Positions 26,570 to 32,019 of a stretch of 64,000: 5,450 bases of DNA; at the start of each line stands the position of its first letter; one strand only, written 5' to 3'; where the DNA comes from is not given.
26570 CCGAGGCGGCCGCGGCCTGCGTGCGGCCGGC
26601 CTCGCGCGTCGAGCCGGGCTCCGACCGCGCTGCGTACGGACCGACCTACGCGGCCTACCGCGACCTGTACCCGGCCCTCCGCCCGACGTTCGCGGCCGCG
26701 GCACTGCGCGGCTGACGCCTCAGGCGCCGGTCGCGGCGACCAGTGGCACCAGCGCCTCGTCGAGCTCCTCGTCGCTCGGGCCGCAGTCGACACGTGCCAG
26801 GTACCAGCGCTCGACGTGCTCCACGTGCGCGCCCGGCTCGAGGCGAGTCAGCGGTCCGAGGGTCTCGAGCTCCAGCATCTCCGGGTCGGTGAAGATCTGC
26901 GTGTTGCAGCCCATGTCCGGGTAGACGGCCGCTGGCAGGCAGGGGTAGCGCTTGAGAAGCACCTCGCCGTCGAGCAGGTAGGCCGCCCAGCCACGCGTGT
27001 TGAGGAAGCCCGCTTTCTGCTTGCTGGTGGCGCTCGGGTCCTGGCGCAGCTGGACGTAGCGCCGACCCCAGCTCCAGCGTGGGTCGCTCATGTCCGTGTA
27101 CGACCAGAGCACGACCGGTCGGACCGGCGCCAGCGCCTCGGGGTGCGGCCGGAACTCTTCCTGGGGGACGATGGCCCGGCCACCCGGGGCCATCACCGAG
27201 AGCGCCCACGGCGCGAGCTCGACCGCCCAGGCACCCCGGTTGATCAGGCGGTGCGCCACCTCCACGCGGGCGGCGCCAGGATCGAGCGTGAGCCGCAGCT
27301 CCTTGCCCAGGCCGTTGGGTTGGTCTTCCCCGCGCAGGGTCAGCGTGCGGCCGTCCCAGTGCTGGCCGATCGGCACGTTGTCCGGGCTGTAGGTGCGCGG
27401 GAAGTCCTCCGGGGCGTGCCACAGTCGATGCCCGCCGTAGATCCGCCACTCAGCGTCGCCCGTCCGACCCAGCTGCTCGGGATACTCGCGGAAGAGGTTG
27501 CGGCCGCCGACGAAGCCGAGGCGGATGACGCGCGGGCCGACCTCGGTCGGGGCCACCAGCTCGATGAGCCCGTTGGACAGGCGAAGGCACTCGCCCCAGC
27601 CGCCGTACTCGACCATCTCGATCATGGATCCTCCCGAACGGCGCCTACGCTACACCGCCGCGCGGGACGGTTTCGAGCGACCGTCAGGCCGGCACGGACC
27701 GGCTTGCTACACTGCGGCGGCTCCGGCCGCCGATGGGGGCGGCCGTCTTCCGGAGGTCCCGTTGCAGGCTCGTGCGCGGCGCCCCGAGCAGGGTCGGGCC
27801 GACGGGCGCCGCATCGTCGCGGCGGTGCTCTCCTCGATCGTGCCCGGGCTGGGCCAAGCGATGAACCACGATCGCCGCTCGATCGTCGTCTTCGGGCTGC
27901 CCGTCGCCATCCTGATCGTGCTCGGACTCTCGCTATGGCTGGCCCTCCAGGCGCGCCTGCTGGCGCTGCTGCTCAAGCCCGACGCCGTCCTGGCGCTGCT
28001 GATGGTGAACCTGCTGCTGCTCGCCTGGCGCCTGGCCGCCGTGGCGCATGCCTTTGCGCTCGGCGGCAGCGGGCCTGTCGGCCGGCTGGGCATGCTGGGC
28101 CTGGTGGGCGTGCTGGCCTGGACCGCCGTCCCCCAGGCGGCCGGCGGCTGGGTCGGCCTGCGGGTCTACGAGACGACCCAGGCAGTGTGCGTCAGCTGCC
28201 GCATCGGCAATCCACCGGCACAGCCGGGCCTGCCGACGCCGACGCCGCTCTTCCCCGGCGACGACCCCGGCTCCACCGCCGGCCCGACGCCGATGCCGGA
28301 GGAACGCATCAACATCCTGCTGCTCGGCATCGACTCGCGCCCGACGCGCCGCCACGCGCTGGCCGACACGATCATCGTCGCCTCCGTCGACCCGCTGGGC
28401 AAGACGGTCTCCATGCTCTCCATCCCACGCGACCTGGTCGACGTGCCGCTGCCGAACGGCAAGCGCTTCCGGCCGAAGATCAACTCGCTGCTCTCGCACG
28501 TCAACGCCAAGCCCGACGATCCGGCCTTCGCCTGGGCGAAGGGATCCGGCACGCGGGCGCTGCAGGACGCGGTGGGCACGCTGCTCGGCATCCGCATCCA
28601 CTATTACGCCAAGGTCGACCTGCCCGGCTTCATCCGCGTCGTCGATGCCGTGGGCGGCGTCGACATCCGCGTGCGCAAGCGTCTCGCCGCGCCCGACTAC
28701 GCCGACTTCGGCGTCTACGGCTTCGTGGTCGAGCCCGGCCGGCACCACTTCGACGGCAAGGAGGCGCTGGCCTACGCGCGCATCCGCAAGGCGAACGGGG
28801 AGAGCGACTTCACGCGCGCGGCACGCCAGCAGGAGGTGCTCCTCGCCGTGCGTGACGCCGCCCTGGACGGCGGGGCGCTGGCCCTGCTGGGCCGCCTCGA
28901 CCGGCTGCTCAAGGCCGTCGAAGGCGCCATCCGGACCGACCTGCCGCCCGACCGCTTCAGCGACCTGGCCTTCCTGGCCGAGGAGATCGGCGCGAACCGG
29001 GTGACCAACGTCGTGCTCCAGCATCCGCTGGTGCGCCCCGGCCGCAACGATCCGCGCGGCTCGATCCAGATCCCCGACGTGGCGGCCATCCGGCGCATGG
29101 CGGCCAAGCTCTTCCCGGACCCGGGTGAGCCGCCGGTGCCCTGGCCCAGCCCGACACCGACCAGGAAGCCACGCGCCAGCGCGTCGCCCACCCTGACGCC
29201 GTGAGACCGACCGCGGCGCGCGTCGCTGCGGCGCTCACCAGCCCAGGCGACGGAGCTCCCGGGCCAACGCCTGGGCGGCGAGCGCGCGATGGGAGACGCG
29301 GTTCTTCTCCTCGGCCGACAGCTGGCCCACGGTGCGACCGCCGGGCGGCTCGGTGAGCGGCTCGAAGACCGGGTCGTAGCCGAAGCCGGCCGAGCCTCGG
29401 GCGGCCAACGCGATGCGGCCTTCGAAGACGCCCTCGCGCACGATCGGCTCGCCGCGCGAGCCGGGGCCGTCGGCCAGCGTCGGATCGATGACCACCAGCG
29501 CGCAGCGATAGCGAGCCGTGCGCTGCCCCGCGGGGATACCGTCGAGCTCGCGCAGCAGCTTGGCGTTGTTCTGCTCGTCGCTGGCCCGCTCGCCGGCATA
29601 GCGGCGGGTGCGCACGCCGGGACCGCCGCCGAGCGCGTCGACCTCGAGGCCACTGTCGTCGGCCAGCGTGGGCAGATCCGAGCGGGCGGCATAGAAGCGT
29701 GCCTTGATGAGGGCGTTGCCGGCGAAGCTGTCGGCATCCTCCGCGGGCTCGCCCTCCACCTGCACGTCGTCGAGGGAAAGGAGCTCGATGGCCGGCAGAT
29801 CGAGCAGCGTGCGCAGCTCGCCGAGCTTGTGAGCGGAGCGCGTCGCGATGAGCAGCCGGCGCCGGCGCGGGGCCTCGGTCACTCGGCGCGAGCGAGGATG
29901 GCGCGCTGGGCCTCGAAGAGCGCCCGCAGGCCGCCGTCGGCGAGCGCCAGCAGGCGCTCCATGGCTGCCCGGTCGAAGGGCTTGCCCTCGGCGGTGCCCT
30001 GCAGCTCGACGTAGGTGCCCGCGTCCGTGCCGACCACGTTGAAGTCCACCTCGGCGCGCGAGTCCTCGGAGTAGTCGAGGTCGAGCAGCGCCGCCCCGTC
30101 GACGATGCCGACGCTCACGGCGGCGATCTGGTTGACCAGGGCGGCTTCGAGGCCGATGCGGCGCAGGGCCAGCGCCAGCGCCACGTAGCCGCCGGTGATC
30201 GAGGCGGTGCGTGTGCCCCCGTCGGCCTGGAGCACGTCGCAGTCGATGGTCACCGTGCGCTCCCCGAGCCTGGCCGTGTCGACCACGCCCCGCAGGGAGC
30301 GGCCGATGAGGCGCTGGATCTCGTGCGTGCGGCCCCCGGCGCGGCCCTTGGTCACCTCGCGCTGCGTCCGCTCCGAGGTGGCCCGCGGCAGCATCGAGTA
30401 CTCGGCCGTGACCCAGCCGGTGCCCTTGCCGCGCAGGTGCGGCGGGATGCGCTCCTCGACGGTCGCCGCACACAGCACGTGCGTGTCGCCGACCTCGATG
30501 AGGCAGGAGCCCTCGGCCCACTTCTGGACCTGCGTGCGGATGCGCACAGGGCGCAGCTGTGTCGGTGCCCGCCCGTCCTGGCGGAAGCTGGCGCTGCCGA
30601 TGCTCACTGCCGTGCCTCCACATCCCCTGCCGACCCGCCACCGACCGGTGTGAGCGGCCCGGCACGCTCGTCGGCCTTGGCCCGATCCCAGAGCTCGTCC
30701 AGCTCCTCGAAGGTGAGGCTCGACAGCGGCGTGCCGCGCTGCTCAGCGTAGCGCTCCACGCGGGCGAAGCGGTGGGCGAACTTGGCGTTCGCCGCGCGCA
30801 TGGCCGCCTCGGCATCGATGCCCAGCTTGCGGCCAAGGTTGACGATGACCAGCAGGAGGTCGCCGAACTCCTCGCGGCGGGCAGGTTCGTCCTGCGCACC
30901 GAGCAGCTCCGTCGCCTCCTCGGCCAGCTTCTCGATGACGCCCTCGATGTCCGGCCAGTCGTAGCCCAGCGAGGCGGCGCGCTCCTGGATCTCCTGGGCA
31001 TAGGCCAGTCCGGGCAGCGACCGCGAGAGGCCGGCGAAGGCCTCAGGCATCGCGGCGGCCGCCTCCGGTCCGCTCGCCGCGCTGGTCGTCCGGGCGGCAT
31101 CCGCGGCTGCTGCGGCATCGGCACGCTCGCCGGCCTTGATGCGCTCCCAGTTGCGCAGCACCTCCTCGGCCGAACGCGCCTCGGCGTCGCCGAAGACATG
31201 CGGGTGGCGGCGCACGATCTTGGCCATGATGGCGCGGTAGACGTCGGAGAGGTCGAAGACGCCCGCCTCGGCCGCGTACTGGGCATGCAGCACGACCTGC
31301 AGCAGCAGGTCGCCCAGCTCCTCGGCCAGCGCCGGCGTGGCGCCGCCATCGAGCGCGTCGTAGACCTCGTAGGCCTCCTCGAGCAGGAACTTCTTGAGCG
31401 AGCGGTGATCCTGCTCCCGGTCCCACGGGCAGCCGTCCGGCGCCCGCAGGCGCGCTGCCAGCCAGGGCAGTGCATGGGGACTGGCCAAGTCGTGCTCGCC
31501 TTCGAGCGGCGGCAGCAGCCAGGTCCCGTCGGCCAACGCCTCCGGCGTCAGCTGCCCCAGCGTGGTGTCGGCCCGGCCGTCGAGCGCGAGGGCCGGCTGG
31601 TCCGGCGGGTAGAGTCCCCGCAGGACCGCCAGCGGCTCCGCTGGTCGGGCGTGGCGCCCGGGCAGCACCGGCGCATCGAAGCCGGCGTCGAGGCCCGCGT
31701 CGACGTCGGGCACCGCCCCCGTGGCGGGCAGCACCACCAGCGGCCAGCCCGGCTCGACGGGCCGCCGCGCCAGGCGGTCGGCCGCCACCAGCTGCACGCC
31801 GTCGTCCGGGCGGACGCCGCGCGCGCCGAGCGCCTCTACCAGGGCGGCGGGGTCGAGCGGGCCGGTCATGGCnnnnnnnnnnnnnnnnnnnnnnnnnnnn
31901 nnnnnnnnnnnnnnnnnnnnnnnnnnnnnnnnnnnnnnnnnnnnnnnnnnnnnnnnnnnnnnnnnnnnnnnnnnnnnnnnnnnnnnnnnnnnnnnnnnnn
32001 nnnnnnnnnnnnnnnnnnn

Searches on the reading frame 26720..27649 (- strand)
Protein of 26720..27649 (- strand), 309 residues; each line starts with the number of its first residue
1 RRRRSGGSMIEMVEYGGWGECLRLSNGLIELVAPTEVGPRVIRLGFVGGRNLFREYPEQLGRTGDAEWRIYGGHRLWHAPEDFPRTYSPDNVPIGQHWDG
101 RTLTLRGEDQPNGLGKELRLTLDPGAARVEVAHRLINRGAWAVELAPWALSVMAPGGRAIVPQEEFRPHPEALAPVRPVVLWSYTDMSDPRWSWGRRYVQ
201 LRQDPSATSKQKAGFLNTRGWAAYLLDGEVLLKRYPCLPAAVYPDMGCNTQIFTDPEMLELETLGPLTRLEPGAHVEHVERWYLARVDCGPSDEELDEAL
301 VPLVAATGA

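Call 8: search_protein_families(library=pfam, proteins=[window:26720-27649:-], max_evalue=0.00001)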
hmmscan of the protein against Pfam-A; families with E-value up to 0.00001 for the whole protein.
window:26720-27649:- (309 aa): 0 families

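Call 32: search_protein_families(library=pfam, proteins=[window:26720-27649:-], max_evalue=0.1)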
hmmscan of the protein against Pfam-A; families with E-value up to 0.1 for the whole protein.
window:26720-27649:- (309 aa): 1 family
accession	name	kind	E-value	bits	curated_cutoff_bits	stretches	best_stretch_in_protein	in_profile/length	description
PF14315.11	DUF4380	-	2.6e-05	23.8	29.4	1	206-284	209-294/295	Domain of unknown function (DUF4380)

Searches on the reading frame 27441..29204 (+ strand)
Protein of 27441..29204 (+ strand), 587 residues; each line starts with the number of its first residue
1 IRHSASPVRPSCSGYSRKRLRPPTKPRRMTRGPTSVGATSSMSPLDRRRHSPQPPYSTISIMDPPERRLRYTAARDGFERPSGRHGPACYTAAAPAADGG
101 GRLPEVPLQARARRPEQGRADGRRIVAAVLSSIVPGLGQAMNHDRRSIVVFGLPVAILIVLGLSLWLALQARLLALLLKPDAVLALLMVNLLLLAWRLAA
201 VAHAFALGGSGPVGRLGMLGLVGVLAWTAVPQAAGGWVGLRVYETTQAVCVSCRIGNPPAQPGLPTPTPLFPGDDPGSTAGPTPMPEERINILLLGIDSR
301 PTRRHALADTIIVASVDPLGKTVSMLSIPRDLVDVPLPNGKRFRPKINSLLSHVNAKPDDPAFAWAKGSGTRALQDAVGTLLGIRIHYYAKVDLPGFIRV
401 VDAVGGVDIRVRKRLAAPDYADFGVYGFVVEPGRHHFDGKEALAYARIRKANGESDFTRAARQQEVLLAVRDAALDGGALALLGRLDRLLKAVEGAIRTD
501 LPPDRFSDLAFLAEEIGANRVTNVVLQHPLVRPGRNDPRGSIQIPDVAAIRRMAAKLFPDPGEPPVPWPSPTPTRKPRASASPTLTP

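Call 8: search_protein_families(library=pfam, proteins=[window:27441-29204:+], max_evalue=0.00001)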
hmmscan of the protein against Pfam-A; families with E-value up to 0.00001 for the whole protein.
window:27441-29204:+ (587 aa): 1 family
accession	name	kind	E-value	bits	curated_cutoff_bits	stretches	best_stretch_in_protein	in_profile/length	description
PF03816.19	LytR_cpsA_psr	-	2.1e-31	109.6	24.6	1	308-471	2-145/150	LytR_cpsA_psr family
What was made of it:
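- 27441..29204 (+): LytR-CpsA-Psr (LCP) glycopolymer transferase. The coordinates are the open frame; the true start was not determined. Candidate enzyme for attaching the polymer to peptidoglycan. Pfam LytR_cpsA_psr, 110 bits (call 8).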

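Call 35: search_protein_families(library=ncbifam, proteins=[window:27441-29204:+], max_evalue=0.00001)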
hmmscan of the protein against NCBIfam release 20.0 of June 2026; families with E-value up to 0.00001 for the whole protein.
window:27441-29204:+ (587 aa): 4 families
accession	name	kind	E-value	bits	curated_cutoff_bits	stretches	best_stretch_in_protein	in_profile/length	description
TIGR00350.1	lytR_cpsA_psr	domain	1.3e-28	100.2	62.3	1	307-470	2-146/152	LCP family glycopolymer transferase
NF006897.1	PRK09379.1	equivalog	6.4e-26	91.3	441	1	288-509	58-250/298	polyisoprenyl-teichoic acid--peptidoglycan teichoic acid transferase TagU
NF047591.1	ligase_LytR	equivalog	5.4e-22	78.5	450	1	289-501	57-259/336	glycopolymer--peptidoglycan transferase LytR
NF051849.1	LCP_trans_Cps2A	equivalog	1.3e-10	41.1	650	1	378-510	295-418/477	LCP family glycopolymer transferase CpsA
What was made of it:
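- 27441..29204 (+): TIGR00350 at 100 bits, above the 62 cutoff; TagU and LytR equivalogs fall below their cutoffs (call 35).
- On ABC-transporter-dependent cell-wall glycopolymer assembly (WTA/teichuronic acid/galactan type): An LCP protein is present at 27441-29204 (TIGR00350 at 100 bits, cutoff 62; call 35).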

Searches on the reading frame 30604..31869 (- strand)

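Call 8: search_protein_families(library=pfam, proteins=[window:30604-31869:-], max_evalue=0.00001)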
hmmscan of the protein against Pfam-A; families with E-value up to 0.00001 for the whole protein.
window:30604-31869:- (421 aa): 2 families
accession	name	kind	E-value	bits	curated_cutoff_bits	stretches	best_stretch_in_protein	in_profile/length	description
PF03819.22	MazG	-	9.9e-32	109.5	22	1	153-226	1-74/74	MazG nucleotide pyrophosphohydrolase domain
PF01503.22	PRA-PH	-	4e-06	27.6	21.3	0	155-213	27-81/86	Phosphoribosyl-ATP pyrophosphohydrolase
